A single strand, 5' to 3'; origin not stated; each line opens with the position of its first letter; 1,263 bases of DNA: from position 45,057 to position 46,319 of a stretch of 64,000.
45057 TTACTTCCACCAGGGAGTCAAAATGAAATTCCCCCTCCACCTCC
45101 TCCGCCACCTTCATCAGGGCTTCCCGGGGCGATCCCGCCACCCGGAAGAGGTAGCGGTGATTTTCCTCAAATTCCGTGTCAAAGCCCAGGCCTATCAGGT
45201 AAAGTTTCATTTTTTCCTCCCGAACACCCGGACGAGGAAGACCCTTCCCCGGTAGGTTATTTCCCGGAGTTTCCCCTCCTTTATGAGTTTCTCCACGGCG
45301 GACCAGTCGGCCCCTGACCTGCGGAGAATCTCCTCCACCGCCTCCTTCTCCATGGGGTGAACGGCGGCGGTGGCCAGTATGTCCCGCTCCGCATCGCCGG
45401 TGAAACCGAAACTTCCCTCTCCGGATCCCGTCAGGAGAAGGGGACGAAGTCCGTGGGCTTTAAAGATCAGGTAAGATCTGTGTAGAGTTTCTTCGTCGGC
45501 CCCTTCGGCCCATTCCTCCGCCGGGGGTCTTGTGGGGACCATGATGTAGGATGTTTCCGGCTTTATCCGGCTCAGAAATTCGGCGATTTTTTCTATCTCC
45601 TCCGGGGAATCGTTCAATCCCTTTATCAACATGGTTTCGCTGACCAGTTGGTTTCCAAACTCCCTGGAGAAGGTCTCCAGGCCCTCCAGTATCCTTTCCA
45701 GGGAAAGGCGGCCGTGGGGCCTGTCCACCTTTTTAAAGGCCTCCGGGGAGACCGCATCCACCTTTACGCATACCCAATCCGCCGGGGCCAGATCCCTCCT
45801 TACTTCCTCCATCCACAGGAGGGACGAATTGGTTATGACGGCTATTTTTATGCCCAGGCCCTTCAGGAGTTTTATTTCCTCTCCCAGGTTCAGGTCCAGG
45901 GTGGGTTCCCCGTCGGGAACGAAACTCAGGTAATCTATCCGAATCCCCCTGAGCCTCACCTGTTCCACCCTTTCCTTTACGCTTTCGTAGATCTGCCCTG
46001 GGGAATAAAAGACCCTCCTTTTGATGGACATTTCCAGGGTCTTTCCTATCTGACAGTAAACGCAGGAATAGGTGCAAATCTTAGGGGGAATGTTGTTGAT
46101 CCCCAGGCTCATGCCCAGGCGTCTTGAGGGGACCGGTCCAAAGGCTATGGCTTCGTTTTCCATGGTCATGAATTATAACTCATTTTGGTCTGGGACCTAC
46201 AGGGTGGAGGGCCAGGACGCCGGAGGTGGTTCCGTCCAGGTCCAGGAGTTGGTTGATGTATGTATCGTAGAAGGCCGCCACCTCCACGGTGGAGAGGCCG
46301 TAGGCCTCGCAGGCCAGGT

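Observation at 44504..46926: Uncharacterised operon: SagB-type dehydrogenase, COG0731-like radical SAM, 156-aa unknown, YHS/TRASH membrane protein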

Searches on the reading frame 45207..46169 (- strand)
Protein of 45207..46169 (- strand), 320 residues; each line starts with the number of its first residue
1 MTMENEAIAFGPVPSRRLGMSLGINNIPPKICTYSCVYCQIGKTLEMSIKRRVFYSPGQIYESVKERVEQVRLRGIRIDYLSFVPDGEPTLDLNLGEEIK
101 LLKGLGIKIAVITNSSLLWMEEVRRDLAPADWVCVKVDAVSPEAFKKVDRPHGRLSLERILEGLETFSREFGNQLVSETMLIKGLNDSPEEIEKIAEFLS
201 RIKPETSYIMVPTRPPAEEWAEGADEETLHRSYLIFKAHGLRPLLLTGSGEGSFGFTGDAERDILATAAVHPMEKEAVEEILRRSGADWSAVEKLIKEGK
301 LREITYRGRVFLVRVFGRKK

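Call 3: search_protein_families(library=pfam, proteins=[window:45207-46169:-], max_evalue=0.01)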
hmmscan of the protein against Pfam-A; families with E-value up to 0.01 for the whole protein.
window:45207-46169:- (320 aa): 2 families
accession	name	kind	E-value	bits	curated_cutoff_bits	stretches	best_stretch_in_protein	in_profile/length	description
PF04055.27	Radical_SAM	-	3e-19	70.3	29.5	1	28-199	3-166/166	Radical SAM superfamily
PF00702.32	Hydrolase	-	0.0075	17.1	26.4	0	96-149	104-156/191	haloacid dehalogenase-like hydrolase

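Call 4: search_protein_families(library=ncbifam, proteins=[window:45207-46169:-], max_evalue=0.01)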
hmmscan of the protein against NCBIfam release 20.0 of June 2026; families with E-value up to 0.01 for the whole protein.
window:45207-46169:- (320 aa): 14 families
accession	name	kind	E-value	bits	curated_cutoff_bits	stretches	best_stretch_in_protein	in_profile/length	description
NF038283.1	viperin_w_prok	equivalog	1.5e-10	40.7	180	1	30-164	10-144/281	viperin family antiviral radical SAM protein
TIGR03972.1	rSAM_TYW1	equivalog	9e-08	31.6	317.95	1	86-204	127-240/297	4-demethylwyosine synthase TYW1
TIGR02666.1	moaA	equivalog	6.4e-07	28.6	284.05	1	32-209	20-190/336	GTP 3',8-cyclase MoaA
TIGR02668.1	moaA_archaeal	equivalog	1.6e-06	27.3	325.25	1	30-200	18-174/303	GTP 3',8-cyclase MoaA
TIGR02493.1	PFLA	equivalog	1.9e-06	27.4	231.75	1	32-202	25-186/235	pyruvate formate-lyase-activating protein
TIGR04317.1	W_rSAM_matur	equivalog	3.5e-06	26.4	380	1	31-166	13-135/349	tungsten cofactor oxidoreductase radical SAM maturase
NF001199.0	PRK00164.2-1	equivalog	1.8e-05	24.1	231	1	30-200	20-176/308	GTP 3',8-cyclase MoaA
TIGR02495.1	NrdG2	equivalog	2.3e-05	23.8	131.15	1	32-201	26-182/193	anaerobic ribonucleoside-triphosphate reductase activating protein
TIGR02494.1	PFLE_PFLC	subfamily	6e-05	22.4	174.35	1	87-205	132-245/293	glycyl-radical enzyme activating protein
NF048010.1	SfplDhtActHpsHDes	equivalog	0.00023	20.1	430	1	121-211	174-261/298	(2S)-3-sulfopropanediol dehydratase activating enzyme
NF053743.1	LipS2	equivalog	0.00048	19.7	270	1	31-202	32-193/292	LipS2 family lipoyl synthase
TIGR04043.1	rSAM_MSMEG_0568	hypoth_equivalog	0.0015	17.6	303.7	1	99-217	188-301/354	MSMEG_0568 family radical SAM protein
TIGR03365.1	Bsubt_queE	equivalog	0.0036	16.9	206.1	1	32-122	32-118/238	7-carboxy-7-deazaguanine synthase QueE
TIGR00048.1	rRNA_mod_RlmN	equivalog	0.0055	15.7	290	1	155-211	239-295/355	dual-specificity RNA methyltransferase RlmN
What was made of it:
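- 45207..46169 (-): Radical SAM enzyme (320 aa) with a single CX3CX2C motif (C32, C36, C39) and a C-terminal helix-helix-helix-hairpin domain. It belongs to a large uncharacterised family. PF04055 70 bits, with no NCBIfam model near its cut-off (calls 3, 4).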

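Call 5: search_solved_structures(query=window:45207-46169:-, max_evalue=0.01)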
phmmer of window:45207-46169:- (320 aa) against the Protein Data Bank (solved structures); distinct sequences matched with E-value up to 0.01: 0.

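Call 8: find_homologous_proteins(query=window:45207-46169:-, max_evalue=1e-10)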
Query window:45207-46169:- (320 aa): 8000 proteins with E <= 1e-10 among 8000 candidates; the best 120 are listed.
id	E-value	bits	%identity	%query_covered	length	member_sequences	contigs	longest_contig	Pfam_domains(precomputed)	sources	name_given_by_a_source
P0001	1.9e-209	712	100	100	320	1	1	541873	PF04055.28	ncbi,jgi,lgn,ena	-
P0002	4.1e-173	593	81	99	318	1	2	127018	PF04055.28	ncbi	-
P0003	7.1e-173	592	81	99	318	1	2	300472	PF04055.28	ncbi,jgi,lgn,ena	-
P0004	1.1e-138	480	66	99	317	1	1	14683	PF04055.28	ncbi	-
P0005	1.9e-138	479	68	97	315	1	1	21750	PF04055.28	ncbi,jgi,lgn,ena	-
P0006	2.6e-138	479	67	97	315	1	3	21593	PF04055.28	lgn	-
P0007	5.0e-138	478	66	97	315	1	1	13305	PF04055.28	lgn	-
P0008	7.9e-138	477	66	97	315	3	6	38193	PF04055.28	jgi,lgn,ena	-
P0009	8.1e-132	457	66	94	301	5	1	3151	PF04055.28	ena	-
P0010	4.7e-131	455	62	97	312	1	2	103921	PF04055.28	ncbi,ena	-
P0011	1.5e-118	414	58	98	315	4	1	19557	PF04055.28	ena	-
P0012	3.2e-118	413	58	98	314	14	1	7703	PF04055.28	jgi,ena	-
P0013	2.9e-115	403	56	98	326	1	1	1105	PF04055.28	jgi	jgi:wyosine [tRNA(Phe)-imidazoG37] synthetase (radical SAM superfamily)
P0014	3.4e-115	403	55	98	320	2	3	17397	PF04055.28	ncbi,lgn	-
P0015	3.5e-115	403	58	95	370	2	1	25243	PF04055.28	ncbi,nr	ncbi:MAG: radical SAM protein [Thermoflexales bacterium]|nr:radical SAM protein [Thermoflexales bact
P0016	3.5e-115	403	57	98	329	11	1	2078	PF04055.28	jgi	-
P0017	8.8e-115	401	56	98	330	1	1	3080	PF04055.28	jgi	-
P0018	1.2e-114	401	56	98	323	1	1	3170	PF04055.28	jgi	-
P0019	1.2e-114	401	55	98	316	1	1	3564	PF04055.28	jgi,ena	-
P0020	1.9e-114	400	56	98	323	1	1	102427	PF04055.28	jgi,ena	jgi:wyosine [tRNA(Phe)-imidazoG37] synthetase (radical SAM superfamily)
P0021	1.9e-114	400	55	98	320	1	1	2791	PF04055.28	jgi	jgi:wyosine [tRNA(Phe)-imidazoG37] synthetase (radical SAM superfamily)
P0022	2.4e-114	400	57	96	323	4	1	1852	PF04055.28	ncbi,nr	ncbi:MAG: radical SAM protein [Thermoplasmata archaeon]|nr:radical SAM protein [Thermoplasmata archa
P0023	7.7e-114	398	55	98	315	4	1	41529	PF04055.28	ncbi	-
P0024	1.5e-113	397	57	97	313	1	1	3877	PF04055.28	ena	-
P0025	1.5e-113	397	54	98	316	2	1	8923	PF04055.28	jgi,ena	-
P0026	1.6e-113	397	55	97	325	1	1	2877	PF04055.28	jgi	jgi:wyosine [tRNA(Phe)-imidazoG37] synthetase (radical SAM superfamily)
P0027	2.7e-113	396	55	97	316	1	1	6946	PF04055.28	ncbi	-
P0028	3.3e-113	396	56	96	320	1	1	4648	PF04055.28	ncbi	-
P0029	3.3e-113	396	57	96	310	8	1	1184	PF04055.28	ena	-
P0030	3.6e-113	396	55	96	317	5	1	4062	PF04055.28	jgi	-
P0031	3.7e-113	396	55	98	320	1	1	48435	PF04055.28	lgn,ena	-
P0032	5.0e-113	396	55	98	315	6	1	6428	PF04055.28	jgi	-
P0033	5.0e-113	396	56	96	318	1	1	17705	PF04055.28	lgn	-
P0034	5.6e-113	395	54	99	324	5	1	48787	PF04055.28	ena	-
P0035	5.8e-113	395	55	98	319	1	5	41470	PF04055.28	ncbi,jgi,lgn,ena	-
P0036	5.8e-113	395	58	96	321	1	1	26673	PF04055.28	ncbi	-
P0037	8.2e-113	395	55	96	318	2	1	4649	PF04055.28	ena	-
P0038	9.0e-113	395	55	98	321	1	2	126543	PF04055.28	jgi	-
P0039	9.0e-113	395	55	98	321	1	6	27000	PF04055.28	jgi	-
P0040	9.8e-113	395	54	100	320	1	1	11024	PF04055.28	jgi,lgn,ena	-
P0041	1.1e-112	394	55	98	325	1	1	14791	PF04055.28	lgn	-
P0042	1.1e-112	394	56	98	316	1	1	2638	PF04055.28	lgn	-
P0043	1.1e-112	394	56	96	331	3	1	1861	PF04055.28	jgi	-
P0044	1.3e-112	394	55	98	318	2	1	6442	PF04055.28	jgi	-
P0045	1.3e-112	394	57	96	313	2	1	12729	PF04055.28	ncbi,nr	ncbi:radical SAM protein [Candidatus Bathyarchaeota archaeon]|nr:radical SAM protein [Candidatus Bat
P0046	1.5e-112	394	57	96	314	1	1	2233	PF04055.28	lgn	-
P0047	1.5e-112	394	55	100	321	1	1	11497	PF04055.28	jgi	jgi:wyosine [tRNA(Phe)-imidazoG37] synthetase (radical SAM superfamily)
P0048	2.2e-112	393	56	96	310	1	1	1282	PF04055.28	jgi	-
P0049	2.6e-112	393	57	97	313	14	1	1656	PF04055.28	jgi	-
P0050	2.8e-112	393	55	97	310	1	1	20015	PF04055.28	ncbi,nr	ncbi:MAG: radical SAM protein [Euryarchaeota archaeon]|nr:radical SAM protein [Euryarchaeota archaeo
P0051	2.9e-112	393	57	96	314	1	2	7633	PF04055.28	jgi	-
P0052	3.0e-112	393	56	96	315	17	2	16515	PF04055.28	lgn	-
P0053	3.1e-112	393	56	96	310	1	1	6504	PF04055.28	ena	-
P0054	3.7e-112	393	56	97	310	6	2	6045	PF04055.28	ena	-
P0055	4.3e-112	392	56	98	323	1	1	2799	PF04055.28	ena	-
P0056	4.4e-112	392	56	96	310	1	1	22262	PF04055.28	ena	-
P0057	4.5e-112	392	56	97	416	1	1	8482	PF04055.28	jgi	jgi:wyosine [tRNA(Phe)-imidazoG37] synthetase (radical SAM superfamily)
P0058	4.6e-112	392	55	98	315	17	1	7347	PF04055.28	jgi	-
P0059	5.0e-112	392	57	96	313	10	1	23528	PF04055.28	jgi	-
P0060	5.6e-112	392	56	96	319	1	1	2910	PF04055.28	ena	-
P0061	5.8e-112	392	56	96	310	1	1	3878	PF04055.28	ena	-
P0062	5.8e-112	392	56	96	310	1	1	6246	PF04055.28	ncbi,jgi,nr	ncbi:radical SAM protein [Thermococci archaeon]|nr:MAG: radical SAM protein [Thermococci archaeon]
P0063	5.8e-112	392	56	96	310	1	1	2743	PF04055.28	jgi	-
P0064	7.0e-112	392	54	100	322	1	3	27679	PF04055.28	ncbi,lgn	-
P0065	7.0e-112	392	57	96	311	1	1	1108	PF04055.28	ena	-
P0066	7.2e-112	392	58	96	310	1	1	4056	PF04055.28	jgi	-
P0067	8.0e-112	392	56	96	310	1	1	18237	PF04055.28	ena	-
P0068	8.9e-112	391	56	97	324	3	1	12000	PF04055.28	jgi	-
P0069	1.1e-111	391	56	96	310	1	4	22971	PF04055.28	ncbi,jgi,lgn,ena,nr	ncbi:radical SAM protein [Thermococci archaeon]|nr:MAG: radical SAM protein [Thermococci archaeon]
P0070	1.1e-111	391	55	98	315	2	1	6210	PF04055.28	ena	-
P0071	1.2e-111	391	54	97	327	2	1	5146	PF04055.28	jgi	jgi:wyosine [tRNA(Phe)-imidazoG37] synthetase (radical SAM superfamily)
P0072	1.2e-111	391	53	99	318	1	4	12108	PF04055.28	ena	-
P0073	1.2e-111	391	55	97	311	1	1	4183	PF04055.28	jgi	jgi:wyosine [tRNA(Phe)-imidazoG37] synthetase (radical SAM superfamily)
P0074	1.2e-111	391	55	97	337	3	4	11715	PF04055.28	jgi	jgi:wyosine [tRNA(Phe)-imidazoG37] synthetase (radical SAM superfamily)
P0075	1.3e-111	391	57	97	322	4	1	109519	PF04055.28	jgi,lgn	jgi:wyosine [tRNA(Phe)-imidazoG37] synthetase (radical SAM superfamily)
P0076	1.4e-111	391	58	96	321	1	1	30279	PF04055.28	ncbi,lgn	-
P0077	1.5e-111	391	54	98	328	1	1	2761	PF04055.28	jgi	-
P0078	1.5e-111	391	56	96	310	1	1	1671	PF04055.28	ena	-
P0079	1.6e-111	391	55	98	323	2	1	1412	PF04055.28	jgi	jgi:wyosine [tRNA(Phe)-imidazoG37] synthetase (radical SAM superfamily)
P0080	2.2e-111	390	54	99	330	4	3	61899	PF04055.28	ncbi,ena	-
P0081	2.2e-111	390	56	96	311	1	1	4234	PF04055.28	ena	-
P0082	2.5e-111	390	55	97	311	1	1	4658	PF04055.28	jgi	jgi:wyosine [tRNA(Phe)-imidazoG37] synthetase (radical SAM superfamily)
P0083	2.7e-111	390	54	96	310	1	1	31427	PF04055.28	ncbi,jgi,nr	ncbi:MAG: radical SAM protein [Thermoplasmata archaeon]|nr:MAG: radical SAM protein [Thermoplasmata 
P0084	2.8e-111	390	55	97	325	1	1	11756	PF04055.28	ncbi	-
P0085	3.6e-111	389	55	99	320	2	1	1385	PF04055.28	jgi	-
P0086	3.7e-111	389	55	97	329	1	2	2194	PF04055.28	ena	-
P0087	3.8e-111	389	56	96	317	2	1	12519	PF04055.28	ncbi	-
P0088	4.0e-111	389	56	96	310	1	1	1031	PF04055.28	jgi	-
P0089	4.2e-111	389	54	97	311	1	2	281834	PF04055.28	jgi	jgi:wyosine [tRNA(Phe)-imidazoG37] synthetase (radical SAM superfamily)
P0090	4.2e-111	389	55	98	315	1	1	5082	PF04055.28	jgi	-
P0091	4.4e-111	389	56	96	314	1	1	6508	PF04055.28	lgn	-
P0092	4.4e-111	389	56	97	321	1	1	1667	PF04055.28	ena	-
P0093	4.6e-111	389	55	97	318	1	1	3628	PF04055.28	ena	-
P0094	4.8e-111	389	54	96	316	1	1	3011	PF04055.28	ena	-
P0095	4.9e-111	389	55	96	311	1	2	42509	PF04055.28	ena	-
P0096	5.4e-111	389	56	96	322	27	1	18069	PF04055.28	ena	-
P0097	5.4e-111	389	56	97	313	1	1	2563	PF04055.28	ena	-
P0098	5.8e-111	389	55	97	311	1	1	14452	PF04055.28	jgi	jgi:wyosine [tRNA(Phe)-imidazoG37] synthetase (radical SAM superfamily)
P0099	6.4e-111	389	55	97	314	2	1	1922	PF04055.28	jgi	jgi:wyosine [tRNA(Phe)-imidazoG37] synthetase (radical SAM superfamily)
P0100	7.4e-111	388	54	97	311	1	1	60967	PF04055.28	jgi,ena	-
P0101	7.7e-111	388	53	96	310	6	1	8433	PF04055.28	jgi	-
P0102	7.8e-111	388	54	96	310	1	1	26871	PF04055.28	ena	-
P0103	8.9e-111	388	55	95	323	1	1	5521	PF04055.28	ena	-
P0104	9.0e-111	388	55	98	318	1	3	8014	PF04055.28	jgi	-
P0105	1.0e-110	388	55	95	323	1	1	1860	PF04055.28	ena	-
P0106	1.1e-110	388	54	98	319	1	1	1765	PF04055.28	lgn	-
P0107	1.1e-110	388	53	99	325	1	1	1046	PF04055.28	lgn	-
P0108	1.1e-110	388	54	98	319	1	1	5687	PF04055.28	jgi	-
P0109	1.2e-110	388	55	97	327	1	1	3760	PF04055.28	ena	-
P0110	1.2e-110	388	56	95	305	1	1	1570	PF04055.28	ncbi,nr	ncbi:MAG TPA: radical SAM protein, partial [Methanomicrobia archaeon]|nr:radical SAM protein [Methan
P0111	1.2e-110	388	55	95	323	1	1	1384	PF04055.28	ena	-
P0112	1.2e-110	388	55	95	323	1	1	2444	PF04055.28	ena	-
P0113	1.3e-110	388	55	98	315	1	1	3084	PF04055.28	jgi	-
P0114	1.3e-110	388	54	100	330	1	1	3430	PF04055.28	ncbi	-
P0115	1.4e-110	387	55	95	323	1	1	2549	PF04055.28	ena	-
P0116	1.4e-110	387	56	96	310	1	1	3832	PF04055.28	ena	-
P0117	1.5e-110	387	55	96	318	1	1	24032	PF04055.28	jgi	-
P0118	1.5e-110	387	55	96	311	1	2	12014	PF04055.28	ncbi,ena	-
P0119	1.6e-110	387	55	97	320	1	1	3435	PF04055.28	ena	-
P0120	1.6e-110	387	55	96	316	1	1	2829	PF04055.28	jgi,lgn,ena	-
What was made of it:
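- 45207..46169 (-): At least 8000 homologues with E<=1e-10 (call 8).
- Closest known: TYW1 / COG0731 radical SAM enzymes. Same: Automatic pipelines give this family the COG0731 label (call 8).
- JGI names many homologues 'wyosine synthetase (radical SAM superfamily)' (call 8).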

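Call 9: find_encoding_contigs(protein=P0003, flank=6000, max_places=3)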
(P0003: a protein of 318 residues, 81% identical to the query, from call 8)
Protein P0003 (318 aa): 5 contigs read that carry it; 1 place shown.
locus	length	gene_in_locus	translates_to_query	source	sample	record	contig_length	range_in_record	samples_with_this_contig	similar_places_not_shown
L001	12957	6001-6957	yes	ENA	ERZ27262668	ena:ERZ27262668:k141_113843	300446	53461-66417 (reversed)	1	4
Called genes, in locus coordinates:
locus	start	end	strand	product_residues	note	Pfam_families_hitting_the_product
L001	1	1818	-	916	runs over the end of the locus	PF00133:tRNA-synt_1, PF09334:tRNA-synt_1g, PF01406:tRNA-synt_1e (faint), PF13603:tRNA-synt_1_2 (weak), PF01921:tRNA-synt_1f (weak), PF08264:Anticodon_1, PF06827:zf-FPG_IleRS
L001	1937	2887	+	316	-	PF28590:Lipid_A_deac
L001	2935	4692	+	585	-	PF04458:DUF505, PF14947:HTH_45 (faint), PF25213:HVO_A0261_N (faint), PF04458:DUF505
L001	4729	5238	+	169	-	-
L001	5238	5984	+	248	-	PF00881:Nitroreductase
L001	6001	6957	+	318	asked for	PF04055:Radical_SAM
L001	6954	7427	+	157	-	PF07566:DUF1543 (faint)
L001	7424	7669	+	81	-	PF04945:YHS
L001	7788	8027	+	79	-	PF01037:AsnC_trans_reg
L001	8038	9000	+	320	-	PF02562:PhoH, PF13245:AAA_19 (weak), PF13604:AAA_30 (weak)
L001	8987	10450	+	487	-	PF07698:7TM-7TMR_HD, PF08668:HDOD (weak), PF01966:HD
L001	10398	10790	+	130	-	PF02130:YbeY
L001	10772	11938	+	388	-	PF00571:CBS, PF03471:CorC_HlyC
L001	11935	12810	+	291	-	PF00350:Dynamin_N (faint), PF01926:MMR_HSR1, PF02421:FeoB_N, PF00009:GTP_EFTU (weak), PF07650:KH_2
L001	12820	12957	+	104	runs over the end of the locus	PF03091:CutA1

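Call 10: find_encoding_contigs(protein=P0010, flank=6000, max_places=3)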
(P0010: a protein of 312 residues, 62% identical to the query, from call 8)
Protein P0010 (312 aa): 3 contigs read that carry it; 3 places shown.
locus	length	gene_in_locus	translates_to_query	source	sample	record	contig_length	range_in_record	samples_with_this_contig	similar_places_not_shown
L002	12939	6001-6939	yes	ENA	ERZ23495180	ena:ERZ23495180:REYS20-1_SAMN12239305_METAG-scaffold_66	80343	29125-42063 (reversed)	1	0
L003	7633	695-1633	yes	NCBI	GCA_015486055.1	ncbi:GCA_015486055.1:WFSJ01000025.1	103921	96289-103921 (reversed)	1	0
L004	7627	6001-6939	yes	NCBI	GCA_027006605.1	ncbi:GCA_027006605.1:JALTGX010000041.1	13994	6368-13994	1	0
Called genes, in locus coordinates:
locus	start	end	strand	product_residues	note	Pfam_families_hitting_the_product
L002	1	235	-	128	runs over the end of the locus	PF01022:HTH_5, PF01047:MarR (weak), PF12840:HTH_20, PF13412:HTH_24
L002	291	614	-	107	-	-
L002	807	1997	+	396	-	PF02417:Chromate_transp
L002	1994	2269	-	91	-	PF01022:HTH_5, PF12840:HTH_20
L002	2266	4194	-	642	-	PF00724:Oxidored_FMN, PF01262:AlaDh_PNT_C (faint), PF01134:GIDA (faint), PF01266:DAO (faint), PF03486:HI0933_like (faint), PF07992:Pyr_redox_2, PF13450:NAD_binding_8 (weak), PF00070:Pyr_redox, +1 more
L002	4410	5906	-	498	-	PF13598:DUF4139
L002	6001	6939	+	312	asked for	PF04055:Radical_SAM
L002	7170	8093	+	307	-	PF01699:Na_Ca_ex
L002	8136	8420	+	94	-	PF19027:DUF5752 (faint)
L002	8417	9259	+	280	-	PF01370:Epimerase, PF04321:RmlD_sub_bind, PF02719:Polysacc_synt_2 (weak), PF16363:GDP_Man_Dehyd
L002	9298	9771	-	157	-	PF00293:NUDIX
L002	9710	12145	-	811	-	PF00521:DNA_topoisoIV, PF03989:DNA_gyraseA_C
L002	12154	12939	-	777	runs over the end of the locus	PF02518:HATPase_c, PF00204:DNA_gyraseB, PF01751:Toprim, PF00986:DNA_gyraseB_C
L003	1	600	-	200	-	?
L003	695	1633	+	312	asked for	PF04055:Radical_SAM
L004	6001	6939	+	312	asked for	PF04055:Radical_SAM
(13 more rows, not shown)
